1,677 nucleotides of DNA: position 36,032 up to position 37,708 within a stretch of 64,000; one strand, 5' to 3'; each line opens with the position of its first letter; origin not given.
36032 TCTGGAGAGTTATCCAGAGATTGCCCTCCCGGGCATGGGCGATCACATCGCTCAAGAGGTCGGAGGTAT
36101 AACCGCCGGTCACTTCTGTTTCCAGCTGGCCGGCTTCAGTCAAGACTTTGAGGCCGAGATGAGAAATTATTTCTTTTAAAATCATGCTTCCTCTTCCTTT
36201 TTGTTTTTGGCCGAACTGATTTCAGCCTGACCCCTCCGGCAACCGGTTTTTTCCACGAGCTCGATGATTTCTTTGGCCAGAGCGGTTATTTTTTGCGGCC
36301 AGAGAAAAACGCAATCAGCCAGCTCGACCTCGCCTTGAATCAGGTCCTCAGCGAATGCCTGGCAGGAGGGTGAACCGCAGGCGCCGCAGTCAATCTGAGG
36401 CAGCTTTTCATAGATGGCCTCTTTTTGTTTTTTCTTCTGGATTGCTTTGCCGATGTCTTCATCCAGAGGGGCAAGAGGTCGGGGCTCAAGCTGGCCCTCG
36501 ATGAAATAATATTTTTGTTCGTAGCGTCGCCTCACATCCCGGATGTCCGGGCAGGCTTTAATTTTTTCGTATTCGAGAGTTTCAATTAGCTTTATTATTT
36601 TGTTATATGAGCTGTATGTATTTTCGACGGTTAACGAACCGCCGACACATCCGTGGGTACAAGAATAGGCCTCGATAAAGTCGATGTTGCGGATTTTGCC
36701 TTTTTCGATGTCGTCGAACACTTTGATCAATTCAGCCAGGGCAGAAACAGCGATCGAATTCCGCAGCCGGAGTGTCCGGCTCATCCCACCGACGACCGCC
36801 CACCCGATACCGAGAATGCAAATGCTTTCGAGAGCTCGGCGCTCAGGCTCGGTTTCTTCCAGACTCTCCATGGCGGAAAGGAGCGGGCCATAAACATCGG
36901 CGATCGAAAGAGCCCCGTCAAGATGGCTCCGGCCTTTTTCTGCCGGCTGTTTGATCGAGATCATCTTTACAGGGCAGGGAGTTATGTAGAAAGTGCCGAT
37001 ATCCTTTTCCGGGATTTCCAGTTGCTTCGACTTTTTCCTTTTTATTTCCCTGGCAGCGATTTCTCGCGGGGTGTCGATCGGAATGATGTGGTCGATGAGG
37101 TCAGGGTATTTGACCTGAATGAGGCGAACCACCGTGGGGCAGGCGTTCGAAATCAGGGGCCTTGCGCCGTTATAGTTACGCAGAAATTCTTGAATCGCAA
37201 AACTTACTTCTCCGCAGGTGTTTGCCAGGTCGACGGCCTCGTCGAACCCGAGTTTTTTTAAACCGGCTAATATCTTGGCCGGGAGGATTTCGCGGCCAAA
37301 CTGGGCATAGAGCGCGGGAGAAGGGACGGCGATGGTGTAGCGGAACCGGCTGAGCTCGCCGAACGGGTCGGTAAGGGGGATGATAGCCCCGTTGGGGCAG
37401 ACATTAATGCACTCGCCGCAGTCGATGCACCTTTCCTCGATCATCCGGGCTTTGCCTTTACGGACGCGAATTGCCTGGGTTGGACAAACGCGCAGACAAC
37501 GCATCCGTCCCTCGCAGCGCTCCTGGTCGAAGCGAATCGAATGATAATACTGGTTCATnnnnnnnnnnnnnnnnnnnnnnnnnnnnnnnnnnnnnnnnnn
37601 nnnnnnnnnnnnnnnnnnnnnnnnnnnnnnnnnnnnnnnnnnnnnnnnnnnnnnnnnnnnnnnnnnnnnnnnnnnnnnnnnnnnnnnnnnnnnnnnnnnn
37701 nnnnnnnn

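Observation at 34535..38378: DRTGG - HATPase - [FeFe]-hydrogenase-like - DRTGG - PHP - HATPase cassette with altered H-cluster motif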

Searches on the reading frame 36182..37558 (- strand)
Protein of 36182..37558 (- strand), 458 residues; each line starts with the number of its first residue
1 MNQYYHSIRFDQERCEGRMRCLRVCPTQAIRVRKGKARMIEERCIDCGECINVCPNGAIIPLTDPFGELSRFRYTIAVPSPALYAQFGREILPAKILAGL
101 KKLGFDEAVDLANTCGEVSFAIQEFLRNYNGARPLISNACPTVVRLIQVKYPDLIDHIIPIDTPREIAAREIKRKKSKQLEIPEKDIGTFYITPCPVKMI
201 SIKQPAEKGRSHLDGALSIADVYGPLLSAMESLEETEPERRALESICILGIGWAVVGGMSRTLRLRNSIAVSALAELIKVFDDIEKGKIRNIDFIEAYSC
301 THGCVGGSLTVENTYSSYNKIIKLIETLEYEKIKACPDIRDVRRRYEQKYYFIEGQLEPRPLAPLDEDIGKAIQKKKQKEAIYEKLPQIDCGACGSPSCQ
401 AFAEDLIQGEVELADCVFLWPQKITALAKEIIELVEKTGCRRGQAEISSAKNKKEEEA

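Call 4: search_protein_families(library=pfam, proteins=[window:36182-37558:-], max_evalue=0.01)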
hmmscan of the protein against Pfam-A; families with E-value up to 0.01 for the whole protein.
window:36182-37558:- (458 aa): 13 families
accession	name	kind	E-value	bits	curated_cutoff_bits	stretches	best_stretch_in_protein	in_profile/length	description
PF02906.19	Fe_hyd_lg_C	-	5.1e-27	95.5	22.1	1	75-307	3-244/245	Iron only hydrogenase large subunit, C-terminal domain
PF04060.18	FeS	-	9.5e-14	51.3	23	1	386-418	1-33/33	Putative Fe-S cluster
PF13237.11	Fer4_10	-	5.4e-09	36.3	25.5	1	8-55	2-53/53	4Fe-4S dicluster domain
PF12837.12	Fer4_6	-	6e-09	35.9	25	2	37-59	2-24/24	4Fe-4S binding domain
PF00037.32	Fer4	-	1.2e-08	34.8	21.1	1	40-59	4-23/24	4Fe-4S binding domain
PF12838.12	Fer4_7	-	4.9e-08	33.8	27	1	14-58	1-52/52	4Fe-4S dicluster domain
PF25160.1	LdpA_Fe-S-bd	-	2.2e-07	31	27.6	1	21-59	9-43/49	LdpA Fe-S cluster-binding domain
PF13187.11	Fer4_9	-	4.6e-07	30.2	27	1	15-59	2-52/52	4Fe-4S dicluster domain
PF14697.11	Fer4_21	-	5.3e-07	30.1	35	1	11-59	4-57/59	4Fe-4S dicluster domain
PF13484.11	Fer4_16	-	0.00011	23.3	30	1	43-60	1-18/66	4Fe-4S double cluster binding domain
PF12800.12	Fer4_4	-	0.00076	20.1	24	1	42-57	2-17/17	4Fe-4S binding domain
PF12797.12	Fer4_2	-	0.00089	19.5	24.5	1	39-55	5-21/22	4Fe-4S binding domain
PF13183.11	Fer4_8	-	0.0021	19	27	0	42-56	3-66/68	4Fe-4S dicluster domain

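Call 9: search_solved_structures(query=window:36182-37558:-, max_evalue=0.001, show_alignments=2)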
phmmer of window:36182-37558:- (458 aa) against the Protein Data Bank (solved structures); distinct sequences matched with E-value up to 0.001: 59.
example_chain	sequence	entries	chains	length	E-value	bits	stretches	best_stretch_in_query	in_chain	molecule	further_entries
7qv7_D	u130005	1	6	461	3.1e-20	75.8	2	90-216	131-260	Hydrogen dependent carbon dioxide reductase subunit HydA2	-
8rxj_A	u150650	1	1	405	7.2e-18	68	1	5-216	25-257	Periplasmic [Fe] hydrogenase large subunit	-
8bj7_A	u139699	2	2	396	7.6e-18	67.9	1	5-219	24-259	Periplasmic [Fe] hydrogenase large subunit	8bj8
9gnk_A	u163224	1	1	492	2.3e-17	66.3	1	5-219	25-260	Periplasmic [Fe] hydrogenase large subunit,Periplasmic [Fe] hydrogenase small subunit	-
9hpx_A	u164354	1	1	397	2.8e-17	66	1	5-217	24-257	Periplasmic [Fe] hydrogenase large subunit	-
8rtg_A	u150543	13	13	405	3.1e-17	65.9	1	5-216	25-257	Periplasmic [Fe] hydrogenase large subunit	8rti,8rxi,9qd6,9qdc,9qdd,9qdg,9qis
9r9v_A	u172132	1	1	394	3.3e-17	65.8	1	5-219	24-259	Periplasmic [Fe] hydrogenase large subunit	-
6sg2_AAA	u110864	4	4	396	3.4e-17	65.8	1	5-219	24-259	Periplasmic [Fe] hydrogenase large subunit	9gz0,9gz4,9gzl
1hfe_L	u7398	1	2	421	3.4e-17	65.7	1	5-219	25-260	PROTEIN (FE-ONLY HYDROGENASE (E.C.1.18.99.1) (LARGER SUBUNIT))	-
8ru6_B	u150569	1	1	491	6.2e-17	64.9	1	5-217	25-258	Periplasmic [Fe] hydrogenase large subunit,CpI,Periplasmic [Fe] hydrogenase small subunit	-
8ryh_A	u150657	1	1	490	6.8e-17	64.8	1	5-217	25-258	Periplasmic [Fe] hydrogenase large subunit,Periplasmic [Fe] hydrogenase small subunit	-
9gbu_A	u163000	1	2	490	7.2e-17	64.7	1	5-218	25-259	Periplasmic [Fe] hydrogenase large subunit,Periplasmic [Fe] hydrogenase small subunit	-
1e08_A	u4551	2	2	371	2e-16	63.2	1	8-219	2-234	[FE]-HYDROGENASE (LARGE SUBUNIT) | PERIPLASMIC [FE] HYDROGENASE LARGE SUBUNIT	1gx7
7p5h_A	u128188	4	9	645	6.5e-16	61.5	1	38-258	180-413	Fe-hydrogenase, subunit alpha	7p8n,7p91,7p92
8a6t_A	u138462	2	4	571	5.1e-14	55.3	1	39-225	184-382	Electron bifurcating hydrogenase subunit HydA1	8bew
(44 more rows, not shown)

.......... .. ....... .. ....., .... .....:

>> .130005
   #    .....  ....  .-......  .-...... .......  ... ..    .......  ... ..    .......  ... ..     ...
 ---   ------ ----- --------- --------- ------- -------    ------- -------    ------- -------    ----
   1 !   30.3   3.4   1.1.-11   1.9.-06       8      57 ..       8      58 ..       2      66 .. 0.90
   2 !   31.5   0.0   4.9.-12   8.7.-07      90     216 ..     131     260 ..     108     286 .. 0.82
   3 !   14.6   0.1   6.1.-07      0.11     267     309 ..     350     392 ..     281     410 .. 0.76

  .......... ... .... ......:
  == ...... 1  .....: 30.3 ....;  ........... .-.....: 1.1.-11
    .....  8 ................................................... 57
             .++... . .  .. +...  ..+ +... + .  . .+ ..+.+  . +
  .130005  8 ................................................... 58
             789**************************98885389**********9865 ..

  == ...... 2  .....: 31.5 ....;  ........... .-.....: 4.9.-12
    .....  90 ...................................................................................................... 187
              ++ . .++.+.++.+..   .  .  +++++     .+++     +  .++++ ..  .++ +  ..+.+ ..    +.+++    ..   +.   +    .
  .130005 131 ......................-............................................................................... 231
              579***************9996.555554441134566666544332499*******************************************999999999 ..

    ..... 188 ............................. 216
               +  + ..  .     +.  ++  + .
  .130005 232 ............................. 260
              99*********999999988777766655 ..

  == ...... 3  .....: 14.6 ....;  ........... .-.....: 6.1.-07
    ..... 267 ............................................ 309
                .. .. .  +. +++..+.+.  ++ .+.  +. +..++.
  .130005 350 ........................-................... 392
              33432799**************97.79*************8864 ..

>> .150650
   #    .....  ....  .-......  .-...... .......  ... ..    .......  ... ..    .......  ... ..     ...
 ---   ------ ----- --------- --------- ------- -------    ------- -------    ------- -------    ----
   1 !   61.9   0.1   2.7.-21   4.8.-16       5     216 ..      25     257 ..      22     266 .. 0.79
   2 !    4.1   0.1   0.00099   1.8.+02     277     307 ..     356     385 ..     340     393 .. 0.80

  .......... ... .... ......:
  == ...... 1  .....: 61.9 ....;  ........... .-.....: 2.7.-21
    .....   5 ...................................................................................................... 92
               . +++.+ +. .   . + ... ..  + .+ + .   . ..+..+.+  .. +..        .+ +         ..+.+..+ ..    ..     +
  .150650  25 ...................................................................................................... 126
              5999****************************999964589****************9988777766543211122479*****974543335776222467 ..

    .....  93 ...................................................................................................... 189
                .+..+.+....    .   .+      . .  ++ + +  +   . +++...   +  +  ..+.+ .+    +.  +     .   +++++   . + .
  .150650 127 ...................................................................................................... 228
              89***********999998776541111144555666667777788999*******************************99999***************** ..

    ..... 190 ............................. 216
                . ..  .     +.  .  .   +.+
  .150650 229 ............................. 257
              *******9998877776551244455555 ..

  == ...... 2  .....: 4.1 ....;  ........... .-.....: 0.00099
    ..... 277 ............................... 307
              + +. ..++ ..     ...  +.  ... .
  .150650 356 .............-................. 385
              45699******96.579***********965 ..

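Call 11: find_homologous_proteins(query=window:36182-37558:-, max_evalue=1e-10)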
Query window:36182-37558:- (458 aa): 4196 proteins with E <= 1e-10 among 8000 candidates; the best 120 are listed.
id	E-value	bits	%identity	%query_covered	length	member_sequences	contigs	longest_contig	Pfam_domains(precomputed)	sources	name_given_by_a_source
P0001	0.0e+0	1026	99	100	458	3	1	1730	PF14697.12,PF02906.20,PF04060.19,PF12837.13,PF00037.33,PF12838.13,PF25160.2,PF13237.12,PF13187.12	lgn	-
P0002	2.4e-289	978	93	100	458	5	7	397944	PF02906.20,PF04060.19,PF12837.13,PF00037.33,PF12838.13,PF25160.2,PF13237.12,PF13187.12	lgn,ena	-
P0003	5.5e-269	911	87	99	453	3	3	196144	PF14697.12,PF02906.20,PF04060.19,PF12837.13,PF00037.33,PF12838.13,PF25160.2,PF13237.12,PF13187.12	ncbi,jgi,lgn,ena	-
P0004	1.4e-265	899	85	99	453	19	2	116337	PF02906.20,PF04060.19,PF12837.13,PF00037.33,PF13484.12,PF12838.13,PF25160.2,PF13237.12,PF13187.12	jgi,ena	-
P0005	3.6e-234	796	76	95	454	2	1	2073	PF14697.12,PF02906.20,PF04060.19,PF12837.13,PF00037.33,PF13484.12,PF12838.13,PF25160.2,PF13237.12,PF13187.12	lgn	-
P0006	3.0e-233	793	74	96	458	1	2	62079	PF14697.12,PF02906.20,PF04060.19,PF12837.13,PF00037.33,PF13484.12,PF12838.13,PF25160.2,PF13237.12,PF13187.12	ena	-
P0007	3.9e-233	792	76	96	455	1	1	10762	PF02906.20,PF04060.19,PF12837.13,PF00037.33,PF13484.12,PF12838.13,PF25160.2,PF13237.12,PF13187.12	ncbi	-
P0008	1.1e-232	791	76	96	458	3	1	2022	PF14697.12,PF02906.20,PF04060.19,PF12837.13,PF00037.33,PF13484.12,PF12838.13,PF25160.2,PF13237.12,PF13187.12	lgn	-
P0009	2.0e-232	790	75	96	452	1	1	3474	PF14697.12,PF02906.20,PF04060.19,PF12837.13,PF00037.33,PF13484.12,PF12838.13,PF25160.2,PF13237.12,PF13187.12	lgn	-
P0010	3.2e-232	789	76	96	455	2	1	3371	PF14697.12,PF02906.20,PF04060.19,PF12837.13,PF00037.33,PF12838.13,PF25160.2,PF13237.12,PF13187.12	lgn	-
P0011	8.0e-232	788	76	96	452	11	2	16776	PF02906.20,PF04060.19,PF12837.13,PF00037.33,PF12838.13,PF25160.2,PF13237.12,PF13187.12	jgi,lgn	-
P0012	6.1e-231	785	74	99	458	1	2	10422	PF14697.12,PF02906.20,PF04060.19,PF12837.13,PF00037.33,PF13484.12,PF12838.13,PF25160.2,PF13237.12,PF13187.12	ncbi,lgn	ncbi:MAG: [Fe-Fe] hydrogenase large subunit C-terminal domain-containing protein [Candidatus Aminice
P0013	6.2e-231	785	76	96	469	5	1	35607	PF14697.12,PF02906.20,PF04060.19,PF12837.13,PF00037.33,PF12838.13,PF25160.2,PF13237.12,PF13183.12,PF13187.12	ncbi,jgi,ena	-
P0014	6.5e-231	785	76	96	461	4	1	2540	PF14697.12,PF02906.20,PF04060.19,PF12837.13,PF00037.33,PF13484.12,PF12838.13,PF25160.2,PF13237.12,PF13187.12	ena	-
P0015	6.8e-230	782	75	96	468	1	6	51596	PF14697.12,PF02906.20,PF04060.19,PF12837.13,PF00037.33,PF12838.13,PF25160.2,PF13237.12,PF13187.12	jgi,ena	jgi:iron only hydrogenase large subunit-like protein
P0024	6.6e-228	775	76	96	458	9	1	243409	PF14697.12,PF02906.20,PF04060.19,PF12837.13,PF00037.33,PF12838.13,PF25160.2,PF13237.12,PF13187.12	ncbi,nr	ncbi:MAG: [Fe-Fe] hydrogenase large subunit C-terminal domain-containing protein [Clostridiales bact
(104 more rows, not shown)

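Call 12: find_encoding_contigs(protein=P0002, flank=10000, max_places=3)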
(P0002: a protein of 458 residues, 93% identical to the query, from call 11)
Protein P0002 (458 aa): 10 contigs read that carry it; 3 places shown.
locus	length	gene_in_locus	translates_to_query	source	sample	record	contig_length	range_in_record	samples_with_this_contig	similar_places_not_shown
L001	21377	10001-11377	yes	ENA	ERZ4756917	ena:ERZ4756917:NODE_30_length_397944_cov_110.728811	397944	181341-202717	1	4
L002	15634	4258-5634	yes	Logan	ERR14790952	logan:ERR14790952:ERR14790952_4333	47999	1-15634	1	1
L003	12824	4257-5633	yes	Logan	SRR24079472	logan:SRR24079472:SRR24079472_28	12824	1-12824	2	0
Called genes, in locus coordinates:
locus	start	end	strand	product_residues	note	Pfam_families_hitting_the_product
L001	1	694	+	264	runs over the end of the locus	PF08448:PAS_4 (weak)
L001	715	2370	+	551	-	PF01590:GAF, PF13185:GAF_2, PF13492:GAF_3 (weak), PF08448:PAS_4, PF13426:PAS_9 (faint), PF07536:HWE_HK (weak), PF07568:HisKA_2, PF02518:HATPase_c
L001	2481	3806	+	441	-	PF00072:Response_reg, PF00989:PAS, PF13188:PAS_8 (weak), PF13487:HD_5, PF01966:HD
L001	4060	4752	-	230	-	-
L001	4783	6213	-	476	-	PF01425:Amidase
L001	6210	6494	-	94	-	PF02686:GatC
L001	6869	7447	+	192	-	PF00037:Fer4 (faint), PF12797:Fer4_2 (faint), PF13183:Fer4_8, PF13237:Fer4_10 (weak), PF12838:Fer4_7 (weak), PF13187:Fer4_9, PF13534:Fer4_17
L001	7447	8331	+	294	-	PF02754:CCG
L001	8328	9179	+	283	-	PF00890:FAD_binding_2, PF01266:DAO (weak), PF07992:Pyr_redox_2 (weak), PF12831:FAD_oxidored, PF13450:NAD_binding_8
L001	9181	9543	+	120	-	-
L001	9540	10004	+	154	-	PF13581:HATPase_c_2, PF02518:HATPase_c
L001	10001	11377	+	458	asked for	PF12838:Fer4_7, PF13187:Fer4_9 (weak), PF13237:Fer4_10, PF25160:LdpA_Fe-S-bd (weak), PF00037:Fer4 (weak), PF12837:Fer4_6 (weak), PF02906:Fe_hyd_lg_C, PF04060:FeS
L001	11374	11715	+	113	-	-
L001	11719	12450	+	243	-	PF02811:PHP (weak)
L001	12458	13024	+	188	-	PF02518:HATPase_c, PF13589:HATPase_c_3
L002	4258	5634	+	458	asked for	PF12838:Fer4_7, PF13187:Fer4_9 (weak), PF13237:Fer4_10, PF25160:LdpA_Fe-S-bd (weak), PF00037:Fer4 (weak), PF12837:Fer4_6 (weak), PF02906:Fe_hyd_lg_C, PF04060:FeS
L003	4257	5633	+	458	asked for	PF12838:Fer4_7, PF13187:Fer4_9 (weak), PF13237:Fer4_10, PF25160:LdpA_Fe-S-bd (weak), PF00037:Fer4 (weak), PF12837:Fer4_6 (weak), PF02906:Fe_hyd_lg_C, PF04060:FeS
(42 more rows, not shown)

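Call 13: find_encoding_contigs(protein=P0024, flank=10000, max_places=2)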
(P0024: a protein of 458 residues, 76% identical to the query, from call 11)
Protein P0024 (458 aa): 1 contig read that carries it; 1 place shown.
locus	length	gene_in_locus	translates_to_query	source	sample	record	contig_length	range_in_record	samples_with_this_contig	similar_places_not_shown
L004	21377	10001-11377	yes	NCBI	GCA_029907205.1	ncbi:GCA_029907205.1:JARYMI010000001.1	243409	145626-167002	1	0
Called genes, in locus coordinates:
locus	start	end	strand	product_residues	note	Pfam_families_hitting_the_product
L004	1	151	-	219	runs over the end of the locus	PF01467:CTP_transf_like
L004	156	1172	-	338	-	PF01018:GTP1_OBG, PF02421:FeoB_N, PF00071:Ras (faint), PF01926:MMR_HSR1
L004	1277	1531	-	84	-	PF01016:Ribosomal_L27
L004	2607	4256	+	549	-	PF00989:PAS, PF08448:PAS_4 (weak), PF13426:PAS_9, PF08447:PAS_3 (weak), PF13185:GAF_2, PF01590:GAF, PF07568:HisKA_2, PF02518:HATPase_c, +1 more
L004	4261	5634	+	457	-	PF00072:Response_reg, PF00989:PAS, PF08448:PAS_4 (weak), PF13426:PAS_9, PF13487:HD_5, PF01966:HD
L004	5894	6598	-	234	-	-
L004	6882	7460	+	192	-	PF13183:Fer4_8, PF13237:Fer4_10 (faint), PF12838:Fer4_7 (faint), PF13187:Fer4_9, PF13534:Fer4_17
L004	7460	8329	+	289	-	PF02754:CCG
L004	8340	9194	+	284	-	PF00070:Pyr_redox (faint), PF00890:FAD_binding_2, PF01266:DAO (weak), PF03486:HI0933_like (faint), PF07992:Pyr_redox_2 (weak), PF12831:FAD_oxidored, PF13450:NAD_binding_8, PF00037:Fer4 (weak)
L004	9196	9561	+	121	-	PF07085:DRTGG (weak)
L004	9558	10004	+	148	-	PF13581:HATPase_c_2, PF02518:HATPase_c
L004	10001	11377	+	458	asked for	PF12838:Fer4_7, PF13187:Fer4_9 (weak), PF13237:Fer4_10, PF14697:Fer4_21 (weak), PF25160:LdpA_Fe-S-bd (weak), PF00037:Fer4 (weak), PF02906:Fe_hyd_lg_C, PF04060:FeS, +1 more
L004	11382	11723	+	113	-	-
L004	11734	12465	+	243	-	PF02811:PHP, PF13263:PHP_C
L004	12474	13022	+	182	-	PF02518:HATPase_c, PF13589:HATPase_c_3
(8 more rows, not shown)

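Call 21: search_protein_families(library=ncbifam, proteins=[window:36182-37558:-], max_evalue=0.00001)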
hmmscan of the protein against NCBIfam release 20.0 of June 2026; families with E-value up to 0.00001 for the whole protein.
window:36182-37558:- (458 aa): 38 families (the best 25 are shown)
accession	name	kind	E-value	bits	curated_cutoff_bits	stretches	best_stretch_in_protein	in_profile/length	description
TIGR04105.1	FeFe_hydrog_B1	subfamily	6e-35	120.8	450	1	20-313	165-461/462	monomeric [FeFe] hydrogenase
TIGR02512.1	FeFe_hydrog_A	subfamily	3.2e-24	85.5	405.95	1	7-209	1-233/375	[FeFe] hydrogenase, group A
NF040763.1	FeFe_hydrog_A6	exception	2.3e-19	69.2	765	1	36-211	182-373/571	NADH-dependent [FeFe] hydrogenase, group A6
NF005506.0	PRK07118.1-5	equivalog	5.1e-15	55.6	388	1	15-56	218-259/279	Fe-S cluster domain-containing protein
NF040762.1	Hydr_FeFe_Clost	exception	4.9e-12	45.2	900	1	87-204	244-363/572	ferredoxin hydrogenase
NF005505.0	PRK07118.1-4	equivalog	9.1e-12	45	378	1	14-59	217-262/265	Fe-S cluster domain-containing protein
NF041836.1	rnfB_Methano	equivalog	1.8e-11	44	445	1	14-59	217-262/265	Rnf electron transport complex subunit RnfB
NF005503.0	PRK07118.1-2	equivalog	6.6e-11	42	252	1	15-59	140-184/292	RnfABCDGE type electron transport complex subunit B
NF040864.1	HgcB_ferredoxin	equivalog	8.1e-11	41.6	99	1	7-59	8-61/93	mercury methylation ferredoxin HgcB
TIGR01944.1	rnfB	subfamily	2.7e-10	40.1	68.7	0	378-428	36-85/190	RnfABCDGE type electron transport complex subunit B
NF005504.0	PRK07118.1-3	equivalog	3e-10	39.9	437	0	14-63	220-269/293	Fe-S cluster domain-containing protein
NF006221.0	PRK08348.1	subfamily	8.5e-10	38.4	124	1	5-59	36-92/136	NADH-plastoquinone oxidoreductase subunit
NF003195.0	PRK04165.1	equivalog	1.5e-09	37.3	306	1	381-431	7-57/450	acetyl-CoA decarbonylase/synthase complex subunit gamma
TIGR02700.1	flavo_MJ0208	hypoth_equivalog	1.7e-09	37.3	251.35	1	10-60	145-195/234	dihydromethanopterin reductase (acceptor)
NF043039.1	HgcAB_like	equivalog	2.4e-09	37.3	285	1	4-59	291-349/350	HgcAB-like fusion protein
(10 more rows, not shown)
